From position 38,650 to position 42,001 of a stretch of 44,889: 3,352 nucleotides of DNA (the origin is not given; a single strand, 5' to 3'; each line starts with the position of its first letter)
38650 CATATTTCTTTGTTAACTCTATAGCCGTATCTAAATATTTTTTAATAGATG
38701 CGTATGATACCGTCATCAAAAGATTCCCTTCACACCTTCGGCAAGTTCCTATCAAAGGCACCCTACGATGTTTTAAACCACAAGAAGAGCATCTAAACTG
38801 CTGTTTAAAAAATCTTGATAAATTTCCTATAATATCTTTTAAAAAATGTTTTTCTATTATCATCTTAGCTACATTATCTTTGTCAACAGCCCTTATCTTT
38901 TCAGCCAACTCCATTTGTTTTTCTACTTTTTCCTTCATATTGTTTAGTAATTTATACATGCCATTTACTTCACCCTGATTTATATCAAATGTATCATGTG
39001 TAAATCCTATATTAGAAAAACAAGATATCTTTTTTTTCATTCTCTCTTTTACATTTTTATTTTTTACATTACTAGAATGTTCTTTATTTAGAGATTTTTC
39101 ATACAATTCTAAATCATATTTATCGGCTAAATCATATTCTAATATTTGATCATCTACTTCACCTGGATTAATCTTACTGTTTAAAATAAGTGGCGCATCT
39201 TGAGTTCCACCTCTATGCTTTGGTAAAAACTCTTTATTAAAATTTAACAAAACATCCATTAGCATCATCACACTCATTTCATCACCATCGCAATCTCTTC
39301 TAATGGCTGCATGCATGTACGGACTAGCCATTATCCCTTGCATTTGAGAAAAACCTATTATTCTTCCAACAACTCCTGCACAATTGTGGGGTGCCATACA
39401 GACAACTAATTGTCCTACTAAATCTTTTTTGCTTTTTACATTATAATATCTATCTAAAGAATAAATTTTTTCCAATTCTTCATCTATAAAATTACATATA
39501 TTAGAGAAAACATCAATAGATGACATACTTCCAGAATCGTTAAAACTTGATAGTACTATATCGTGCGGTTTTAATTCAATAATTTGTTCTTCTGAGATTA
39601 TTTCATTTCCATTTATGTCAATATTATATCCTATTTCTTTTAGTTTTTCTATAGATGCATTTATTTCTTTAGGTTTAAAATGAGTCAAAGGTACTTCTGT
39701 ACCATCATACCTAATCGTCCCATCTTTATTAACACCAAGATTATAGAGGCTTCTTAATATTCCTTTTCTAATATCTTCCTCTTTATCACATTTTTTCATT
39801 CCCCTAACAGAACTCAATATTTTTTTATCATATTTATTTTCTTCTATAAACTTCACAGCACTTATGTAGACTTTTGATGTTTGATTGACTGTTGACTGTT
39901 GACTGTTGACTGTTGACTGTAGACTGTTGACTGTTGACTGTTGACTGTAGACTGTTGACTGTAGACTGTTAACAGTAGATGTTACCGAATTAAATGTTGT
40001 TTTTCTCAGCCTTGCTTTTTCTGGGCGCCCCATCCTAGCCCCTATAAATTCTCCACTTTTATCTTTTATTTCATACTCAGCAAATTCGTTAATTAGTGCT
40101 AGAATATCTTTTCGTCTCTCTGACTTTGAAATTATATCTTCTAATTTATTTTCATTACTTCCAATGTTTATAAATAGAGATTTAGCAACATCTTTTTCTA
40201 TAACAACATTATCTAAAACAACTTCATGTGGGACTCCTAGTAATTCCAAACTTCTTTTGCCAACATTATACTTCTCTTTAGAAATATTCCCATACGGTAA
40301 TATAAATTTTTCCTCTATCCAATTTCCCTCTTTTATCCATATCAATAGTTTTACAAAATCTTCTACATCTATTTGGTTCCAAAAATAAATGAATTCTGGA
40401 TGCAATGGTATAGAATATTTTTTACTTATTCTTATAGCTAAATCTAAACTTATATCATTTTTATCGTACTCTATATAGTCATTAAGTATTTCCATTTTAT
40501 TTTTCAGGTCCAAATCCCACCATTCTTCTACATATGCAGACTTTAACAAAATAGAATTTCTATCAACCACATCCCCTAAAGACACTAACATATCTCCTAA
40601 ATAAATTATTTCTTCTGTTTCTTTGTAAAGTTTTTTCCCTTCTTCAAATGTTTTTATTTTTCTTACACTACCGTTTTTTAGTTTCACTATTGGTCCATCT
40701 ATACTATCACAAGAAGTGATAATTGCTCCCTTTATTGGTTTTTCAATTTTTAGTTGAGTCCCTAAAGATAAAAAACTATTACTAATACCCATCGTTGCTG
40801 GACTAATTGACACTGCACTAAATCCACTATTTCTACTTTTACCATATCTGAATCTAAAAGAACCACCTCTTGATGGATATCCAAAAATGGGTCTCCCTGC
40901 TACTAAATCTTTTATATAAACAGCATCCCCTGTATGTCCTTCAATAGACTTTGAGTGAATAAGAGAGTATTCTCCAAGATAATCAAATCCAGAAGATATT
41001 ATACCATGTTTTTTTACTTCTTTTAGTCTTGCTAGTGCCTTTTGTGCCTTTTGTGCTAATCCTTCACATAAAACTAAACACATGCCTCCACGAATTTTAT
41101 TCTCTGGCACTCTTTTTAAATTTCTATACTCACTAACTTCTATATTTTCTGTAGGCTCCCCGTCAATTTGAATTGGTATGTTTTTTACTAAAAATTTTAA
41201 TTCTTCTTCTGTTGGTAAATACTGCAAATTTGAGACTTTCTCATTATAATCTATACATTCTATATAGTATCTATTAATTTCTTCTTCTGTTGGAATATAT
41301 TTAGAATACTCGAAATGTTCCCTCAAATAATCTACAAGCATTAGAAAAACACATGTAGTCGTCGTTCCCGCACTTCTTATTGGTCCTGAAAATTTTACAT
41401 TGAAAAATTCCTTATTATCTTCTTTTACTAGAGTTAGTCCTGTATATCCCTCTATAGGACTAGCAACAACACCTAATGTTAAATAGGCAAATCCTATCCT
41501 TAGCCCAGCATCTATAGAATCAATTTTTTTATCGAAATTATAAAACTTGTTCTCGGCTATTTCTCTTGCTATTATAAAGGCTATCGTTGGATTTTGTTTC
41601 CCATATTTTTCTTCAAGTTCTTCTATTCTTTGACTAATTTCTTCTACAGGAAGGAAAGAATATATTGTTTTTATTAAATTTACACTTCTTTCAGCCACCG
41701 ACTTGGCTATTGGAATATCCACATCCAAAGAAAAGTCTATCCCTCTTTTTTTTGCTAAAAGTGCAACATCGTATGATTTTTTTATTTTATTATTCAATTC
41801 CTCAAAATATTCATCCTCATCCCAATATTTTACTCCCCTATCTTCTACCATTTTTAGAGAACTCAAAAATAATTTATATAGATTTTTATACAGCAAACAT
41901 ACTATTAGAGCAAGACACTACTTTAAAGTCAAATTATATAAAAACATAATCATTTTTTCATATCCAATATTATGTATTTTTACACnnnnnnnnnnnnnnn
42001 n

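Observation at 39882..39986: A 7-nt microsatellite (about 14 units) sits in frame inside the DP2 polymerase module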

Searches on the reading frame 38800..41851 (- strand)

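Call 7: search_solved_structures(query=window:38800-41851:-, show_alignments=2)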
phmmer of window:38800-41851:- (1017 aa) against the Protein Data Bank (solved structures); distinct sequences matched with E-value up to 0.001: 5.
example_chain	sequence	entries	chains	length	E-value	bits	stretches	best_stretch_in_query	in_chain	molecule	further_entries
6t8h_B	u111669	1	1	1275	1.7e-196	658.3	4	678-1017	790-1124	DP2 subunit of D-family DNA-polymerase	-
6hms_B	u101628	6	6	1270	1.9e-196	658.2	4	678-1017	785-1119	DNA polymerase II large subunit,DNA polymerase II large subunit | DP2 | DNA polymerase II large subunit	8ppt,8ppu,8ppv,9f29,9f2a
6knb_B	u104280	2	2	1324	2.5e-185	621.4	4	679-1017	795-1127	DNA polymerase D DP2 (DNA polymerase II large) subunit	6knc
5ijl_A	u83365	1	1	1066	2.4e-180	604.9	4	678-957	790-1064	DNA polymerase II large subunit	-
3o59_X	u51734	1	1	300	1.8e-46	161.7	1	12-296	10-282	DNA polymerase II large subunit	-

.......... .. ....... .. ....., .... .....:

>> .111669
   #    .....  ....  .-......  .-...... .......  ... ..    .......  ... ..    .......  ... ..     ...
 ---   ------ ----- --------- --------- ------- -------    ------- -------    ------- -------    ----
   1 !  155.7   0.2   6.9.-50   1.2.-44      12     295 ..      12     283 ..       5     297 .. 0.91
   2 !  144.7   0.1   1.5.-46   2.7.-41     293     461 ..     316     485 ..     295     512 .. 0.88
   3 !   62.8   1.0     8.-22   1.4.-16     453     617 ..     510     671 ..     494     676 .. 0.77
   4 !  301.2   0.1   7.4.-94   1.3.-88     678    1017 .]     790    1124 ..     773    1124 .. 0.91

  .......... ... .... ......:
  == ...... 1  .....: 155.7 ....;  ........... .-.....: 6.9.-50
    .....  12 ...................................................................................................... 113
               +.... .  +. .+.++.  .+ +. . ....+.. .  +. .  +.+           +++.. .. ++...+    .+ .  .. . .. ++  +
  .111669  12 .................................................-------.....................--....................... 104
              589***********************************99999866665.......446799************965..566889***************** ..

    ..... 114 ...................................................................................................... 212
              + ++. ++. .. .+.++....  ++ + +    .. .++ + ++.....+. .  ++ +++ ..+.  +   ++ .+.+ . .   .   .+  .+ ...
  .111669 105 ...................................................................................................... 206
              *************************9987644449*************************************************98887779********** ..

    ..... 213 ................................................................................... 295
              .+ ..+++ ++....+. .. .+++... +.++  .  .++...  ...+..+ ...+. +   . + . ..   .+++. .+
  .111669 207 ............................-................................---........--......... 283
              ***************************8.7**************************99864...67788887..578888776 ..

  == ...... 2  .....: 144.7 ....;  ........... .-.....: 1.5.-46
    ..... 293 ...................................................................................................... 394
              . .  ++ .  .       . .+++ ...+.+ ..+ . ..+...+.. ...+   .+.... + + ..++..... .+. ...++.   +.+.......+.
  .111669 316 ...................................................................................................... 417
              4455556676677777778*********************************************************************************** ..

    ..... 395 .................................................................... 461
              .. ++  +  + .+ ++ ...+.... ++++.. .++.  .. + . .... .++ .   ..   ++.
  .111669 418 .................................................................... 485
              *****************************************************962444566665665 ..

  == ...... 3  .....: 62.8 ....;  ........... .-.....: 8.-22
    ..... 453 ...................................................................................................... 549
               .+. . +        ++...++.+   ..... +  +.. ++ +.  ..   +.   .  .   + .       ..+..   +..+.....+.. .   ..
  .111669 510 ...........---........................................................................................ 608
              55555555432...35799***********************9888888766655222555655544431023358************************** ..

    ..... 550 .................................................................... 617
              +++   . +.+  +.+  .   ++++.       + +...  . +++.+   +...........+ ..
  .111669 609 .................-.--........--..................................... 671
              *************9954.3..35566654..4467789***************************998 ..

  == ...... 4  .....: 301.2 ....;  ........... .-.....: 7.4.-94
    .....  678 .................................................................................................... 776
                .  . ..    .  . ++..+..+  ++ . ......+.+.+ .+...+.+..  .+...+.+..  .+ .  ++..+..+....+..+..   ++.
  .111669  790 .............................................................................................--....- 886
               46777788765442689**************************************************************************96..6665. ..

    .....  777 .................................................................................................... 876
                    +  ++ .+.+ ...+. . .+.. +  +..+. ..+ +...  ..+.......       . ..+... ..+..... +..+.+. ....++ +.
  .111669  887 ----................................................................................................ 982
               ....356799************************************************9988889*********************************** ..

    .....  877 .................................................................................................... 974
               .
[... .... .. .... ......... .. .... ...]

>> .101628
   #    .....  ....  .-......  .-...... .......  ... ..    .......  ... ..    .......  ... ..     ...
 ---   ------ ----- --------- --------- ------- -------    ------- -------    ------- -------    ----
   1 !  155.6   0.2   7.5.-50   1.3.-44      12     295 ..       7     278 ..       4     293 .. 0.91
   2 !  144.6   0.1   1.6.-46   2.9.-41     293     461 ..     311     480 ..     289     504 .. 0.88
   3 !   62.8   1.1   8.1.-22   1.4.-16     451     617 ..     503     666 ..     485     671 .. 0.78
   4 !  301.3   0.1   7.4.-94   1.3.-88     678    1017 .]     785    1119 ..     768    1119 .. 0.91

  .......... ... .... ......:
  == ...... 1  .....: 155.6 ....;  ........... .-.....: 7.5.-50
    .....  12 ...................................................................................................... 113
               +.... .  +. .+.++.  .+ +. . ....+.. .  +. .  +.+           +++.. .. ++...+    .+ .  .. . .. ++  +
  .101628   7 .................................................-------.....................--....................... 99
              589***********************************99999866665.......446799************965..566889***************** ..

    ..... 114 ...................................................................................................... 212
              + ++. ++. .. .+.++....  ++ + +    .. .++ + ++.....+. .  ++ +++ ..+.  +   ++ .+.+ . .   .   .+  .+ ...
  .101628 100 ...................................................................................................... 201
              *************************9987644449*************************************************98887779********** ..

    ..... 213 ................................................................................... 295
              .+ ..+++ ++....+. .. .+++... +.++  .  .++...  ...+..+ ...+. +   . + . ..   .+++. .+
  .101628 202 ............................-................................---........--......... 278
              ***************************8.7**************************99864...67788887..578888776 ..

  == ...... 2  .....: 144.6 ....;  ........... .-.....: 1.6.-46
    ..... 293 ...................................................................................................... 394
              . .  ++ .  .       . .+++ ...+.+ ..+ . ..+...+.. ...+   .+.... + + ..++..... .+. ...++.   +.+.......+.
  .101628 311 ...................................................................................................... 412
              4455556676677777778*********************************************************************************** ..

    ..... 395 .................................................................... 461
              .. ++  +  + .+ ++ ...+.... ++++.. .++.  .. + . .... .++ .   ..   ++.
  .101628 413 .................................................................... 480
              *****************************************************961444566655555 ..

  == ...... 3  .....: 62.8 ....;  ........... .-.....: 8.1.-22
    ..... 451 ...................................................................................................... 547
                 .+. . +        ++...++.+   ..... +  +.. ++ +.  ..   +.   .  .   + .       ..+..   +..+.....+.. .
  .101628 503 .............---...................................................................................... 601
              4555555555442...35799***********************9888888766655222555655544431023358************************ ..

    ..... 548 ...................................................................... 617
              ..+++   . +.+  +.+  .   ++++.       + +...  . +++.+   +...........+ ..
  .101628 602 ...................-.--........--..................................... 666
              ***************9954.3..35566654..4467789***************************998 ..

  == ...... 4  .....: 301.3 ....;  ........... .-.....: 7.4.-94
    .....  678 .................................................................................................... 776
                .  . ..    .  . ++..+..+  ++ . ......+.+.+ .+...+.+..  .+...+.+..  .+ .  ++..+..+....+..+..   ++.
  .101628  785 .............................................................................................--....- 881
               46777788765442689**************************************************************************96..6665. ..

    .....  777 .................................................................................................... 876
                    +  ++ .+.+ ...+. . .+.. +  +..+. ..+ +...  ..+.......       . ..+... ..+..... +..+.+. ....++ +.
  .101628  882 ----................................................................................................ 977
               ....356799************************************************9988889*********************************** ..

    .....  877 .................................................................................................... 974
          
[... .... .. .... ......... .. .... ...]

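Call 45: predict_structure(alignment_id=A1)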
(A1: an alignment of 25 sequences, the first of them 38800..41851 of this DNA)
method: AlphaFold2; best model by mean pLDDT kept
length: 1017 residues; sequences in the alignment: 25
mean_pLDDT: 58.0   pTM: 0.41
mean pLDDT of the five models: 58.0, 57.6, 54.0, 53.9, 53.8
residues with pLDDT >= 90: 89; 70-90: 312; 50-70: 155; < 50: 461
segments of 3 or more residues with pLDDT < 50: 1-10, 22-24, 29-50, 127-133, 302-385, 420-432, 602-666, 668-670, 672-702, 706-723, 760-778, 795-799, 808-906, 947-1017
pLDDT, mean of each block of 10 residues (from residue 1): 34 53 47 42 34 72 81 88 79 94 90 92 61 68 84 70 78 93 90 89 72 83 91 72 71 86 82 82 85 77 39 31 26 25 22 26 24 26 54 82 64 62 42 60 82 84 83 90 89 86 90 87 80 89 88 90 73 80 85 81 35 25 24 22 25 31 46 41 34 45 45 34 54 65 63 72 35 44 57 46 53 39 35 34 37 39 33 28 27 30 46 69 68 63 52 33 27 32 27 34 37 39
secondary structure, 60 per line:
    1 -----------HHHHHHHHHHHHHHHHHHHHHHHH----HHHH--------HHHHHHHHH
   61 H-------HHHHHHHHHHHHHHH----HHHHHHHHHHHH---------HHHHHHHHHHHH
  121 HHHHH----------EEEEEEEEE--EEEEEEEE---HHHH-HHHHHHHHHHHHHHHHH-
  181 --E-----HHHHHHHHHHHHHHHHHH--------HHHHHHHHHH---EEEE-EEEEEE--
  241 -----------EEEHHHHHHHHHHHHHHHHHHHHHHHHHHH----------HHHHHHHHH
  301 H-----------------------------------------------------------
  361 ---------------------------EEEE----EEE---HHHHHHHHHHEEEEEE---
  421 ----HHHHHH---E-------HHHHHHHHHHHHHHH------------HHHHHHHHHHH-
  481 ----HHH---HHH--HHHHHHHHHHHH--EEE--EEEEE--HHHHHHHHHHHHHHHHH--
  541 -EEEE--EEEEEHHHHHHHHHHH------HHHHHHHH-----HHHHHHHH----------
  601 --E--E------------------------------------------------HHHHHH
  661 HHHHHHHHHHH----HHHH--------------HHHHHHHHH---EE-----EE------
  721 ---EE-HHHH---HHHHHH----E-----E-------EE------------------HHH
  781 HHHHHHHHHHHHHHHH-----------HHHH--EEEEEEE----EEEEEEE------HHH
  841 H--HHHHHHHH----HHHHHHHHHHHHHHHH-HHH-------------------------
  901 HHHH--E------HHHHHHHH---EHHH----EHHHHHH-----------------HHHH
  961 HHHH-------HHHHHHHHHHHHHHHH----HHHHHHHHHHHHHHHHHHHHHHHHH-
elements in order (helices of 4 or more, strands of 3 or more residues): H12-35 H40-43 H52-61 H69-83 H88-99 H109-125 E136-144 E147-154 H158-161 H163-179 H189-206 H215-224 E228-231 E233-238 E252-254 H255-281 H292-301 E388-391 E396-398 H402-411 E412-417 H425-430 H442-456 H469-479 H496-507 E510-512 E515-519 H522-538 E542-545 E548-552 H553-563 H570-577 H583-590 H655-671 H676-679 H694-702 H727-730 H734-739 H778-796 H808-811 E814-820 E825-831 H838-841 H844-851 H856-871 H901-904 H914-921 H934-939 H957-964 H972-987 H992-1016

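Call 58: predict_structure(alignment_id=A3)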
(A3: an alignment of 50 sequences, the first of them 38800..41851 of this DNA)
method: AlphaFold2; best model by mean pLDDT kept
length: 1017 residues; sequences in the alignment: 50
mean_pLDDT: 83.4   pTM: 0.83
mean pLDDT of the five models: 83.4, 82.2, 81.4, 80.0, 72.6
residues with pLDDT >= 90: 492; 70-90: 369; 50-70: 80; < 50: 76
segments of 3 or more residues with pLDDT < 50: 1-6, 304-312, 618-658, 677-679, 685-688, 853-856, 879-885
pLDDT, mean of each block of 10 residues (from residue 1): 49 92 95 86 85 87 88 94 86 96 94 94 71 74 87 82 84 95 93 91 77 87 93 73 80 88 86 87 89 83 42 61 84 92 84 95 89 83 95 96 96 97 89 87 95 93 93 95 95 93 93 92 89 97 94 94 76 82 88 90 88 65 40 35 30 39 61 53 51 80 80 88 95 95 93 95 93 74 94 93 91 93 80 92 89 63 94 66 59 83 84 92 89 88 88 92 85 90 94 85 73 68
secondary structure, 60 per line:
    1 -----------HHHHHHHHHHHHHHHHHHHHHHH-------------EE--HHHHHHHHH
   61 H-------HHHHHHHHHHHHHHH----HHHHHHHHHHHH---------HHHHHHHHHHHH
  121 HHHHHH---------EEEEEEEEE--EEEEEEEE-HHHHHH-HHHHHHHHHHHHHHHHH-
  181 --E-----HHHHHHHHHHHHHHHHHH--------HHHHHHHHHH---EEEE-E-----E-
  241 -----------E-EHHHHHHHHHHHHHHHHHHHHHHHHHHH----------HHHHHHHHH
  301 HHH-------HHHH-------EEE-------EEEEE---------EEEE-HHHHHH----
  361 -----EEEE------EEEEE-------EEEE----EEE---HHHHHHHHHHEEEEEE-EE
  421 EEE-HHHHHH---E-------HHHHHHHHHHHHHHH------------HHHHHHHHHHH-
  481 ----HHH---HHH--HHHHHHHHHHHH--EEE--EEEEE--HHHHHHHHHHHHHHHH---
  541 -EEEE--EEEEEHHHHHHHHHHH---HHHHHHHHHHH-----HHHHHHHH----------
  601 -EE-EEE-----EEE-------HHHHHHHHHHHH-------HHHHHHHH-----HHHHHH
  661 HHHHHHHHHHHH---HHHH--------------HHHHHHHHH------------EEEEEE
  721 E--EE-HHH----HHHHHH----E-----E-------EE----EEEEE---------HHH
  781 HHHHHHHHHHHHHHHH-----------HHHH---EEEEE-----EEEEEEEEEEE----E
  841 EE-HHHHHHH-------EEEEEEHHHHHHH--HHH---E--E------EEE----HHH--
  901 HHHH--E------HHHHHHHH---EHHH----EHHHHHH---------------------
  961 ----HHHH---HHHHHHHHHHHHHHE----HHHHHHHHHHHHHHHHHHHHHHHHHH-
elements in order (helices of 4 or more, strands of 3 or more residues): H12-34 H52-61 H69-83 H88-99 H109-126 E136-144 E147-154 H156-161 H163-179 H189-206 H215-224 E228-231 H255-281 H292-303 H311-314 E322-324 E332-336 E346-349 H351-356 E366-369 E376-380 E388-391 E396-398 H402-411 E412-417 E419-423 H425-430 H442-456 H469-479 H496-507 E510-512 E515-519 H522-537 E542-545 E548-552 H553-563 H567-577 H583-590 E605-607 E613-615 H623-634 H642-649 H655-672 H676-679 H694-702 E715-721 H734-739 E764-768 H778-796 H808-811 E815-819 E825-835 E840-842 H844-850 E858-863 H864-870 E889-891 H901-904 H914-921 H934-939 H965-968 H972-985 H991-1016
